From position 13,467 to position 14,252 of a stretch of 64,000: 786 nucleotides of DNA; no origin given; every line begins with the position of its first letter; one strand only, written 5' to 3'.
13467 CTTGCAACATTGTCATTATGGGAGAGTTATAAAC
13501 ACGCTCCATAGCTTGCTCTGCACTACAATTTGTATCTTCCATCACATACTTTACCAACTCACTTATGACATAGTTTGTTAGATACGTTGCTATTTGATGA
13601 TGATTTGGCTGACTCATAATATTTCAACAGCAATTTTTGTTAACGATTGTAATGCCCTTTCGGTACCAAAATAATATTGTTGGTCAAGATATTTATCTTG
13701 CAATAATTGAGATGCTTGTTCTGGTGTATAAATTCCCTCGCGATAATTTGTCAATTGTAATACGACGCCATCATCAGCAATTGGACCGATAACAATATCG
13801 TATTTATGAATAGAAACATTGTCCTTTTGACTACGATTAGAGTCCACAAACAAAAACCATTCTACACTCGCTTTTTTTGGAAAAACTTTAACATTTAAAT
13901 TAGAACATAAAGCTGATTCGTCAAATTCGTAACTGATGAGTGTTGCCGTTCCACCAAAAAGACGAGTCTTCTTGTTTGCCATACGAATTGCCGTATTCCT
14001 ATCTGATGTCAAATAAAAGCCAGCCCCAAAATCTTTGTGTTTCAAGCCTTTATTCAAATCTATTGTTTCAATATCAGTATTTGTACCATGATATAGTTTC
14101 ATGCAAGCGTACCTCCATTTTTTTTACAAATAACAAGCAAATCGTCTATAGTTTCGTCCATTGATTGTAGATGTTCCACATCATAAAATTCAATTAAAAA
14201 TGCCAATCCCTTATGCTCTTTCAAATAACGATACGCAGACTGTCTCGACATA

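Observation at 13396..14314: Translationally coupled three-gene cassette (small protein / DUF3990-like / small protein) with an ART-like motif: candidate uncharacterised toxin-antitoxin or defence module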

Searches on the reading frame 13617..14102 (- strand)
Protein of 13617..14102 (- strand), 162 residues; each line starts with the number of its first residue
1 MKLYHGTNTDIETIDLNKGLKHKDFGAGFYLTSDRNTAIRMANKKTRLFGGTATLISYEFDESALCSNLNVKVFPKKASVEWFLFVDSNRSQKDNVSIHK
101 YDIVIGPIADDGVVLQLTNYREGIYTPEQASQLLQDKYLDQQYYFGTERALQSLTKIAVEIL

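Call 3: search_protein_families(library=pfam, proteins=[window:13617-14102:-], max_evalue=0.1)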
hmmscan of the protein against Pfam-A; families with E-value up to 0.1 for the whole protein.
window:13617-14102:- (162 aa): 2 families
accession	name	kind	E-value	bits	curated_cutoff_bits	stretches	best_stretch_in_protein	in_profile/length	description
PF13151.12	DUF3990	-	1.4e-42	145.4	32.2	1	1-155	1-151/152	Protein of unknown function (DUF3990)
PF18760.7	ART-PolyVal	-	0.00025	22.3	31.2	1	1-43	7-46/140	ADP-Ribosyltransferase in polyvalent proteins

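Call 4: search_protein_families(library=padloc, proteins=[window:13617-14102:-], max_evalue=0.1)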
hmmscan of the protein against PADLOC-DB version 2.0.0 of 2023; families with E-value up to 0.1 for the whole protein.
window:13617-14102:- (162 aa): 8 families
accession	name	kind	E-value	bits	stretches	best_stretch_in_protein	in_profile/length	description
PDLC04438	PDC-M13B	-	6.4e-39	131.4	1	1-160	1-156/158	-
PDLC04436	PDC-M13A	-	2.9e-37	125.9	1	1-156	1-153/159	-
PDLC04411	PDC-M10A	-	8.7e-23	78.7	1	1-156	4-147/156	-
PDLC04412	PDC-M10A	-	2.4e-21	74.1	1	1-155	1-143/152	-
PDLC04437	PDC-M13A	-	2.7e-17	61.1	1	19-130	8-116/117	-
PDLC04413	PDC-M10A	-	4e-17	60.3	1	1-161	1-149/157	-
PDLC04641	PDC-M42A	-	3e-05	21.8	1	2-82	5-79/215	-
PDLC04640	PDC-M42A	-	0.013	12.9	1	2-48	69-115/280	-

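Call 5: search_protein_families(library=ncbifam, proteins=[window:13617-14102:-], max_evalue=0.1)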
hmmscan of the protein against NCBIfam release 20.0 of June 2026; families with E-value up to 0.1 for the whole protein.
window:13617-14102:- (162 aa): 0 families

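Call 16: find_homologous_proteins(query=window:13617-14102:-, max_evalue=0.00001)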
Query window:13617-14102:- (162 aa): 2715 proteins with E <= 0.00001 among 2739 candidates; the best 120 are listed.
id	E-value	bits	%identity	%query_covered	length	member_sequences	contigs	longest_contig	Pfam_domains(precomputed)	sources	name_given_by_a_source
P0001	3.3e-102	357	100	100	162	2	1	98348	PF13151.13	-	-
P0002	2.2e-78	279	77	100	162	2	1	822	PF13151.13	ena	-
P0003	2.3e-78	279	76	100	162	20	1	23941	PF13151.13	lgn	-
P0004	4.5e-78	278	77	100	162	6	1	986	PF13151.13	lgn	-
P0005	7.7e-78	277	78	100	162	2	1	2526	PF13151.13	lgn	-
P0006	1.1e-77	277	77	100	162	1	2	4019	PF13151.13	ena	-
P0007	1.3e-77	277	77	100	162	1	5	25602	PF13151.13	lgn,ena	-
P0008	1.3e-77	277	78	100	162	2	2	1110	PF13151.13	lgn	-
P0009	1.5e-77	277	77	100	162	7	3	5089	PF13151.13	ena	-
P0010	1.6e-77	277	76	100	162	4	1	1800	PF13151.13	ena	-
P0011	3.5e-77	275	77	100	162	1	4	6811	PF13151.13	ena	-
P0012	3.8e-77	275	75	100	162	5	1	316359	PF13151.13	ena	-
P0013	4.4e-77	275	77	100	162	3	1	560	PF13151.13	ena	-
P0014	4.8e-77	275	77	100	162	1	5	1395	PF13151.13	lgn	-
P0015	5.6e-77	275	76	100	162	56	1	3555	PF13151.13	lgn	-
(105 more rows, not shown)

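Call 20: find_encoding_contigs(protein=window:13617-14102:-, flank=10000, max_places=3)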
Protein window:13617-14102:- (162 aa): no gene with exactly this product is on record in the collection.

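Call 25: search_solved_structures(query=A1, max_evalue=10, show_alignments=3)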
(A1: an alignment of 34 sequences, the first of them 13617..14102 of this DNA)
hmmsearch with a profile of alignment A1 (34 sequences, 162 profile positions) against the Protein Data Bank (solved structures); distinct sequences matched with E-value up to 10: 3.
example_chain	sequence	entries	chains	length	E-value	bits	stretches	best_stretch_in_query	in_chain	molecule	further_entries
6xys_A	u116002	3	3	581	0.13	14.8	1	94-141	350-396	Acetylcholinesterase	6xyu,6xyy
7zol_B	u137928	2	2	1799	0.37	13.4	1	70-142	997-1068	Cas7-11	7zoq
22hp_H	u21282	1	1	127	1.6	11.3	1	76-147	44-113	The heavy chain of monoclonal antibody L4.65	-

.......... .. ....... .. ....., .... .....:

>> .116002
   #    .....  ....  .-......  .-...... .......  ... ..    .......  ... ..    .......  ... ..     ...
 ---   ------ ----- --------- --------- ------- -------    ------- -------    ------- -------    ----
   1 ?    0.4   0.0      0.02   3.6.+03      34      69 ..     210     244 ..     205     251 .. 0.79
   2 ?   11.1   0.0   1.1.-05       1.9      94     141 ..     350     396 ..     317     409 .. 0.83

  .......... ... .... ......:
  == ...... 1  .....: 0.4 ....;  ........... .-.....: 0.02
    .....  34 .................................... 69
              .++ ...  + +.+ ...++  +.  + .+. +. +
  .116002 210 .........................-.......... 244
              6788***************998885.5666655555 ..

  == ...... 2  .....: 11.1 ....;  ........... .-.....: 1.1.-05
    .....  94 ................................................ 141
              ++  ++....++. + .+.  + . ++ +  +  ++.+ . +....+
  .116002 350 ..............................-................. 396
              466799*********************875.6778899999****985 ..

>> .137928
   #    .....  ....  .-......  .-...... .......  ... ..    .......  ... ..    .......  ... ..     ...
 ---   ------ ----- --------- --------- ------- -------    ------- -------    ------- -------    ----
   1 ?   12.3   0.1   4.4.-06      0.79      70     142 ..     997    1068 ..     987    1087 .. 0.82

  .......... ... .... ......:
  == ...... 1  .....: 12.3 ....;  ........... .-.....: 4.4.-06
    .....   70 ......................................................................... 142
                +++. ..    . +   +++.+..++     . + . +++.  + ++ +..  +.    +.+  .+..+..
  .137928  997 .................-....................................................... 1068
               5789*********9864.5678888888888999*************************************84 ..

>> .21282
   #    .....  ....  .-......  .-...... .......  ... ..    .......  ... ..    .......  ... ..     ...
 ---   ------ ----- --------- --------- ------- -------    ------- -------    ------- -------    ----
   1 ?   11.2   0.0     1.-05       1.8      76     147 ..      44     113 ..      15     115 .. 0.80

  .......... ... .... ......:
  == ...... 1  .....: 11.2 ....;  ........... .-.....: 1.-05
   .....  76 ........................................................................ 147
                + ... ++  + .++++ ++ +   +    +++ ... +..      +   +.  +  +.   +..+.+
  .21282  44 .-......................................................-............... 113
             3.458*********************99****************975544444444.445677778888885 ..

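Call 28: predict_structure(alignment_id=A1)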
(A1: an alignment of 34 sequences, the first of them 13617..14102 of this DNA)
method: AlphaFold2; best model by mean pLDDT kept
length: 162 residues; sequences in the alignment: 34
mean_pLDDT: 86.5   pTM: 0.81
mean pLDDT of the five models: 86.5, 86.3, 84.0, 76.0, 64.2
residues with pLDDT >= 90: 79; 70-90: 67; 50-70: 16; < 50: 0
segments of 3 or more residues with pLDDT < 50: none
pLDDT, mean of each block of 10 residues (from residue 1): 94 78 77 93 91 96 91 88 87 69 87 83 89 71 92 96 94
secondary structure, 60 per line:
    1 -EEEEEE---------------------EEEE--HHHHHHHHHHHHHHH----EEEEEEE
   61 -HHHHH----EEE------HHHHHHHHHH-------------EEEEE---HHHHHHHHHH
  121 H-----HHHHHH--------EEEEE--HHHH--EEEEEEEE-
elements in order: E2-7 E29-32 H35-49 E54-60 H62-66 E71-73 H80-89 E103-107 H111-121 H127-132 E141-145 H148-151 E154-161

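Call 30: search_protein_representatives(protein=window:13617-14102:-)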
Query: 162 residues. Proteins with E-value up to 0.001 (for the whole library): 2141; up to 1e-10: 541; up to 1e-30: 10. The best 150 are listed.
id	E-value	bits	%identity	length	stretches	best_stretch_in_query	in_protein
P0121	8.7e-54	197.7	59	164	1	1-157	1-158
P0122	2.5e-52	193.0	74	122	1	41-161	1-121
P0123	1.0e-43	165.1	75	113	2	95-162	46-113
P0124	4.4e-40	153.3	69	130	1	1-100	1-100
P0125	1.6e-38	148.2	51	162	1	1-157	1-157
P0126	5.1e-35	136.8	73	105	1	1-89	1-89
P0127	1.1e-34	135.8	48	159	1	1-157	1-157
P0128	3.0e-32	127.8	45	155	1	1-157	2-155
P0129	9.5e-32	126.2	57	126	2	75-162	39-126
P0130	1.4e-31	125.7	45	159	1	2-156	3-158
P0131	1.9e-30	122.0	76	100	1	83-160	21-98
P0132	3.1e-29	118.0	72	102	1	1-81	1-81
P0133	8.7e-29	116.6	66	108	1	1-82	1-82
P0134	1.3e-28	116.0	69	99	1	1-81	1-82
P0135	5.4e-28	114.0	41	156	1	1-154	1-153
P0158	6.4e-23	97.5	44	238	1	2-157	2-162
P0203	6.2e-19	84.6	40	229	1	1-154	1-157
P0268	4.0e-16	75.5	39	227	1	1-143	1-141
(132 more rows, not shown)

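Call 32: fold_search(model_id=the predicted structure, library=pdb)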
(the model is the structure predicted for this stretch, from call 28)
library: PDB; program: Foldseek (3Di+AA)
matches with E <= 10: 140; with E <= 0.001: 1
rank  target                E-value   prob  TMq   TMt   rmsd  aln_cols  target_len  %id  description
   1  9k3a_B                8.5e-04  0.98  0.38  0.08  11.4       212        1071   12  Cyanophage A4 pre-ejectosome with C1 symmetry (released 2025-04-09)
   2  6d0i_C                3.1e-03  0.99  0.49  0.50   6.0       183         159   15  ParT: Prs ADP-ribosylating toxin bound to cognate antitoxin ParS. L48M ParT, SeMet-substituted complex. (released 2019-01-09)
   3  9r35_A                3.5e-03  0.99  0.47  0.52   6.0       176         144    8  Crystal structure of the Pseudomonas putida Xre-RES toxin-antitoxin complex bound to promoter DNA (released 2025-08-20)
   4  6d0h_C                4.8e-03  0.99  0.49  0.50   5.7       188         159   14  ParT: Prs ADP-ribosylating toxin bound to cognate antitoxin ParS (released 2019-01-09)
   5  6d0h_A                8.5e-03  0.97  0.47  0.48   6.1       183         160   12  ParT: Prs ADP-ribosylating toxin bound to cognate antitoxin ParS (released 2019-01-09)
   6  9r35_D                9.0e-03  0.93  0.43  0.46   6.4       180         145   10  Crystal structure of the Pseudomonas putida Xre-RES toxin-antitoxin complex bound to promoter DNA (released 2025-08-20)
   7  6d0i_A                9.6e-03  0.97  0.47  0.48   6.3       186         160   12  ParT: Prs ADP-ribosylating toxin bound to cognate antitoxin ParS. L48M ParT, SeMet-substituted complex. (released 2019-01-09)
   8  3c49                  2.2e-02  0.87  0.42  0.21  10.9       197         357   11  Human poly(ADP-ribose) polymerase 3, catalytic fragment in complex with an inhibitor KU0058948 (released 2008-02-12)
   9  3ce0                  2.2e-02  0.85  0.42  0.22  12.7       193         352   12  Human poly(ADP-ribose) polymerase 3, catalytic fragment in complex with an inhibitor PJ34 (released 2008-03-11)
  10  6gw6_A                3.7e-02  0.80  0.41  0.45   6.9       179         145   12  Structure of the Pseudomonas putida RES-Xre toxin-antitoxin complex (released 2018-10-24)
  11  4gv0                  3.7e-02  0.75  0.42  0.22   9.9       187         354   10  Human ARTD3 (PARP3) - Catalytic domain in complex with inhibitor ME0355 (released 2013-06-19)
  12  8u4w_C                3.9e-02  0.80  0.41  0.30  10.7       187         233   12  The crystal structure of a helical domain deleted PARP1 in complex with isoindolinone based inhibitor. (released 2024-03-27)
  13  4l7p                  3.9e-02  0.66  0.40  0.21  11.7       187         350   12  Human artd3 (parp3) - catalytic domain in complex with inhibitor ME0395 (released 2014-02-19)
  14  4l7l                  7.0e-02  0.72  0.43  0.23   8.7       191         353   10  Human artd3 (parp3) - catalytic domain in complex with inhibitor ME0368 (released 2014-02-19)
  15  4hhy_A                1.9e-01  0.41  0.39  0.20  11.7       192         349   12  Crystal structure of PARP catalytic domain in complex with novel inhibitors (released 2013-03-27)
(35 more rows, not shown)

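Call 36: search_protein_families(library=pfam, alignment_id=A2, max_evalue=0.05)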
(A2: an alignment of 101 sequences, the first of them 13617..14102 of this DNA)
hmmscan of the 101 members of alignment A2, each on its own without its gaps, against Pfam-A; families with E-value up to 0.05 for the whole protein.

A. member 1, window:13617-14102:- (162 aa): 2 families
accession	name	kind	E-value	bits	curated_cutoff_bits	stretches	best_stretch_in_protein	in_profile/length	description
PF13151.12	DUF3990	-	1.4e-42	145.4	32.2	1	1-155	1-151/152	Protein of unknown function (DUF3990)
PF18760.7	ART-PolyVal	-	0.00025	22.3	31.2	1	1-43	7-46/140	ADP-Ribosyltransferase in polyvalent proteins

B. families by the number of members that match (of 101 scanned): 18 families
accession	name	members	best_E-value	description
PF13151.12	DUF3990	101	9.9e-51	Protein of unknown function (DUF3990)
PF18760.7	ART-PolyVal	57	1.3e-06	ADP-Ribosyltransferase in polyvalent proteins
PF12686.12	DUF3800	1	5.9e-05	Protein of unknown function (DUF3800)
PF02224.24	Cytidylate_kin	1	0.0029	Cytidylate kinase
PF18495.6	VbhA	1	0.0043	Antitoxin VbhA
PF21734.3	10_blade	1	0.0066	10-bladed beta propeller domain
PF17374.7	DUF5396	1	0.0081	Family of unknown function (DUF5396)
PF18843.6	LPD28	1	0.012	Large polyvalent protein associated domain 28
PF25056.1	DUF7793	1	0.021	Domain of unknown function (DUF7793)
PF16957.11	Mal_decarbox_Al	1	0.025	Malonate decarboxylase, alpha subunit, transporter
PF17313.7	DUF5359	1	0.027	Family of unknown function (DUF5359)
PF24189.1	Ig_RSC4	1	0.033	RSC4 Ig-like domain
PF03639.19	Glyco_hydro_81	1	0.034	Glycosyl hydrolase family 81 N-terminal domain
PF03064.21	U79_P34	1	0.034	HSV U79 / HCMV P34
PF14591.11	AF0941-like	1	0.039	AF0941-like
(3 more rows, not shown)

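Call 39: find_related_loci(query=A3, collection=genome_contigs, flank=6000)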
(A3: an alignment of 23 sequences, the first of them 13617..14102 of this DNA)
Query A3 (162 aa) in genome_contigs; peptide patterns used: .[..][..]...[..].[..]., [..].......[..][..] (x = any residue, [..] = any of these).
599 stretches matched a pattern (row limit reached: there are more); 575 encode a relative of the query (tblastn E <= 1e-3); the best 80 are kept; 80 distinct loci.
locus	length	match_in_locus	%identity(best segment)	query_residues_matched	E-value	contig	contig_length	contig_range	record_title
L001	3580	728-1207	74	1-160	2e-83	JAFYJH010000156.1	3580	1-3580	MAG: Prevotella sp. isolate RGIG7142 Water_buffalos_Abomasum-5__c1049187, whole genome shotgun sequence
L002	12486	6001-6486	77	1-162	1e-82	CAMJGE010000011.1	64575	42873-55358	MAG: uncultured Prevotella sp. isolate SRR12081293_bin.78_metaWRAP_v1.3_MAG genome assembly, contig: ERZ12289773.418, wh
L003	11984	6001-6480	74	1-160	4e-81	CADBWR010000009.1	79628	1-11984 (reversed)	MAG: uncultured Bacteroidales bacterium isolate RUG14378 genome assembly, contig: RUG14378_asm_9, whole genome shotgun s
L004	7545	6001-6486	73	1-162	6e-81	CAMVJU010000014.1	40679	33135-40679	MAG TPA_asm: uncultured Prevotellaceae bacterium isolate SRR8387721_bin.72_metaWRAP_v1.3_MAG genome assembly, contig: ER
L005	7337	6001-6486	72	1-162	5e-79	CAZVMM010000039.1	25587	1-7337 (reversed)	MAG TPA_asm: uncultured Muribaculaceae bacterium isolate binchicken_co353_307 genome assembly, contig: NODE_3484_length_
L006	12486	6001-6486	72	1-162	6e-79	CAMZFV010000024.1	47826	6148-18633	MAG TPA_asm: uncultured Prevotellaceae bacterium isolate SRR10912537_bin.37_metaWRAP_v1.3_MAG genome assembly, contig: E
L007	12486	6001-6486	73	1-162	5e-78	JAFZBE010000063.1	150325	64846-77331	MAG: Bacteroidales bacterium isolate RGIG7607 Water_buffalos_Omasum-5__c1234586, whole genome shotgun sequence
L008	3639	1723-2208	71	1-162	4e-78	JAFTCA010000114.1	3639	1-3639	MAG: Bacteroidales bacterium isolate RGIG3681 Goat_Rumen.Co__c2719612, whole genome shotgun sequence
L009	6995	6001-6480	73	1-160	1e-76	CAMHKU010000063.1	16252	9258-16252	MAG: uncultured Prevotellaceae bacterium isolate SRR11784280_bin.26_metaWRAP_v1.3_MAG genome assembly, contig: ERZ122025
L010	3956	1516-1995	69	1-160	1e-76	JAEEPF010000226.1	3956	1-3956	MAG: Prevotella sp. isolate Tb.RUG.304 NODE_106550_length_3956_cov_9.226430, whole genome shotgun sequence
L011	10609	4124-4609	69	1-162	3e-76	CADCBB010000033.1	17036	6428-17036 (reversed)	MAG: uncultured Bacteroidales bacterium isolate RUG14487 genome assembly, contig: RUG14487_asm_33, whole genome shotgun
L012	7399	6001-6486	69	1-162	6e-76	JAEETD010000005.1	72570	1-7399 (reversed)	MAG: Prevotella sp. isolate Tb.RUG.398 NODE_758_length_72570_cov_5.211642, whole genome shotgun sequence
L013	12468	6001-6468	67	1-156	1e-74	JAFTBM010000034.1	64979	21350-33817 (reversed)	MAG: Bacteroidales bacterium isolate RGIG3667 Goat_Rumen.Co__c1710908, whole genome shotgun sequence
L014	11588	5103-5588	69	1-162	4e-75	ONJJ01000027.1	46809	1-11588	uncultured Prevotellaceae bacterium isolate RUG367 genome assembly, contig: scaffold_369, whole genome shotgun sequence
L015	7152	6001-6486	71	1-162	6e-75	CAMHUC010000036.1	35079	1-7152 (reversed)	MAG: uncultured bacterium isolate SRR11784295_bin.23_metaWRAP_v1.3_MAG genome assembly, contig: ERZ12202610.511, whole g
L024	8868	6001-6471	47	1-157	6e-42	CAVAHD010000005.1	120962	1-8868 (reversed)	Oscillospiraceae bacterium isolate G02608-L1_cleanbin_000006 genome assembly, contig: Spades_G02608-L1_contig_45, whole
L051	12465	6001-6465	41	1-157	1e-35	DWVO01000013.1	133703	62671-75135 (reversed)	MAG TPA_asm: Candidatus Phocaeicola merdavium isolate CHK136-5299 CHK136__C21562_L133703_SAMEA104467408, whole genome sh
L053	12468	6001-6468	43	1-155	1e-35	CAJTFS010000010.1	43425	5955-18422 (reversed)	Bacteroidales bacterium isolate C35 genome assembly, contig: MGBC000192.10, whole genome shotgun sequence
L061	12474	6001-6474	43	1-157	3e-35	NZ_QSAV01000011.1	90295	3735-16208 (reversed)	Segatella copri strain AF10-17 AF10-17.Scaf11, whole genome shotgun sequence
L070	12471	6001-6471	43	1-157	2e-34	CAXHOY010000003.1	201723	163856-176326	MAG: uncultured Muribaculaceae bacterium isolate ena-SAMPLE-TAB-22-03-2024-10:43:23:859-115581 genome assembly, contig:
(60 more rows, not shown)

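Call 46: search_protein_families(library=pfam, alignment_id=A4, max_evalue=0.00001)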
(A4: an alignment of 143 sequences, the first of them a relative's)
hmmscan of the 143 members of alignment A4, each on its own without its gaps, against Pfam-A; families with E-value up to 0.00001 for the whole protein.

A. member 1, L001:66-419:+ (118 aa): 0 families

B. families by the number of members that match (of 143 scanned): 164 families (the first 25 are shown)
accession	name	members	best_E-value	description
PF02687.27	FtsX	3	3.6e-23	FtsX-like permease C-terminal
PF12704.14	MacB_PCD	3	1.6e-17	MacB-like periplasmic core domain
PF14512.11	TM1586_NiRdase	2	4.3e-67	Putative TM nitroreductase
PF00005.33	ABC_tran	2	1.2e-53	ABC transporter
PF07610.17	DUF1573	2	6.2e-37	Protein of unknown function (DUF1573)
PF18291.6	HU-HIG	2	9e-26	HU domain fused to wHTH, Ig, or Glycine-rich motif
PF00881.29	Nitroreductase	2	6.2e-24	Nitroreductase family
PF04851.21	ResIII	2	1.5e-22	Type III restriction enzyme, res subunit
PF12833.13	HTH_18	2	1.8e-21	Helix-turn-helix domain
PF00165.29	HTH_AraC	2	2.9e-15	Bacterial regulatory helix-turn-helix proteins, AraC family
PF22544.2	HYDIN_VesB_CFA65-like_Ig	2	5.8e-15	HYDIN/CFA65/VesB-like, Ig-like domain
PF00753.33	Lactamase_B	2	5.9e-10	Metallo-beta-lactamase superfamily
PF00270.35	DEAD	2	6.8e-08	DEAD/DEAH box helicase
PF13364.12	BetaGal_ABD2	2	1.7e-07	Beta-galactosidase second all-beta domain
PF22124.2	Glyco_hydro_95_cat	1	2.6e-174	Glycosyl hydrolase family 95 catalytic domain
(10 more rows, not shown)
